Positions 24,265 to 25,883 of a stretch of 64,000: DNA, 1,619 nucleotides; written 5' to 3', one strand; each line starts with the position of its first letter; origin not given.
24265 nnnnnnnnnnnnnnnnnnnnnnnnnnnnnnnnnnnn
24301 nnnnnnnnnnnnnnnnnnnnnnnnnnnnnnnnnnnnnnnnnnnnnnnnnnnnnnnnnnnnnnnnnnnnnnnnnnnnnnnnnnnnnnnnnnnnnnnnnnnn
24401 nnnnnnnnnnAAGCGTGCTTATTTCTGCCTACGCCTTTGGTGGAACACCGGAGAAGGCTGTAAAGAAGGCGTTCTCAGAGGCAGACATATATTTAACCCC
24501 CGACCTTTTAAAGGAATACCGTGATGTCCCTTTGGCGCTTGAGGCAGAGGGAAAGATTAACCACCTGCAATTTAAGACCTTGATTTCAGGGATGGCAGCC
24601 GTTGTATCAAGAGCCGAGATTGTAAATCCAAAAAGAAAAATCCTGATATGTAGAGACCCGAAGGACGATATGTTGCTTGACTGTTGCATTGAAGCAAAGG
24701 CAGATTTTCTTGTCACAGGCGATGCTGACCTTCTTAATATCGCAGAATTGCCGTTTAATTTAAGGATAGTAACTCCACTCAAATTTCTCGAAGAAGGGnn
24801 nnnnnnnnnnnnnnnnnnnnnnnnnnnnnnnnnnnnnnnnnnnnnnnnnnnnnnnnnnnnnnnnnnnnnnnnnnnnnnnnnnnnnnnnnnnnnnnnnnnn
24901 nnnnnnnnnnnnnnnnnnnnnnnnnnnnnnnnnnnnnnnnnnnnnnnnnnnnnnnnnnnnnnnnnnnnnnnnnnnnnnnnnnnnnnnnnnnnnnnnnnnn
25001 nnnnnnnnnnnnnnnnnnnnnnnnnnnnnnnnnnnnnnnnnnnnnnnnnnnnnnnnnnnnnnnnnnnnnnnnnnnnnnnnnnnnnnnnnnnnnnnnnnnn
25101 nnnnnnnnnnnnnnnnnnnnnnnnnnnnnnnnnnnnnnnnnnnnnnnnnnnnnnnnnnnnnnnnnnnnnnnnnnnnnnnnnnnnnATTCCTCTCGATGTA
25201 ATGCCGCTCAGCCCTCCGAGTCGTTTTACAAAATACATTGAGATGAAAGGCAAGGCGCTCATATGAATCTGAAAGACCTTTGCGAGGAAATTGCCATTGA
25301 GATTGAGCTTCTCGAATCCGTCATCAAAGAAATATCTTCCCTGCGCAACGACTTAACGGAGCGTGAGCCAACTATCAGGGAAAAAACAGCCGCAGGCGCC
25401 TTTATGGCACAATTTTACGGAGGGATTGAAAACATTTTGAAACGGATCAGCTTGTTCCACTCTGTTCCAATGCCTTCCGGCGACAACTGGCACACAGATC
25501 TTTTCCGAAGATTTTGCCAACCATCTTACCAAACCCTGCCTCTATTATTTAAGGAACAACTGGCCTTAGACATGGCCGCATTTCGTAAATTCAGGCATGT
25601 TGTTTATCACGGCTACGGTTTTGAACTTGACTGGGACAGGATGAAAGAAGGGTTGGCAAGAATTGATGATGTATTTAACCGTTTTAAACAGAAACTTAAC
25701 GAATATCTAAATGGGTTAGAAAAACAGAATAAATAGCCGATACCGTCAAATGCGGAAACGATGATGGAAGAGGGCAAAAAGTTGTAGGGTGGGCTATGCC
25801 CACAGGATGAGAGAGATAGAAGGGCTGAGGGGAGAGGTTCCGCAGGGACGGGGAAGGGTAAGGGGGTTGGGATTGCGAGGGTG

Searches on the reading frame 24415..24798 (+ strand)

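Call 10: search_protein_families(library=pfam, proteins=[window:24415-24798:+], max_evalue=0.01)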
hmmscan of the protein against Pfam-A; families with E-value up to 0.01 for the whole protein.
window:24415-24798:+ (128 aa): 1 family
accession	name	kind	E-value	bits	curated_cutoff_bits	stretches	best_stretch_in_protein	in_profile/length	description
PF13470.12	PIN_3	-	4.9e-11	43.9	27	1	23-104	34-114/115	PIN domain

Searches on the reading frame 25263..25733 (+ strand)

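Call 10: search_protein_families(library=pfam, proteins=[window:25263-25733:+], max_evalue=0.01)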
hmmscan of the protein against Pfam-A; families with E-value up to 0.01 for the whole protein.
window:25263-25733:+ (157 aa): 1 family
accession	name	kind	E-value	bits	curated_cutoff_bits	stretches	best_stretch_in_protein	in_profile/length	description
PF20797.2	HepT-like_2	-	1.9e-23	83.1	27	1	44-150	2-108/110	HepT-like protein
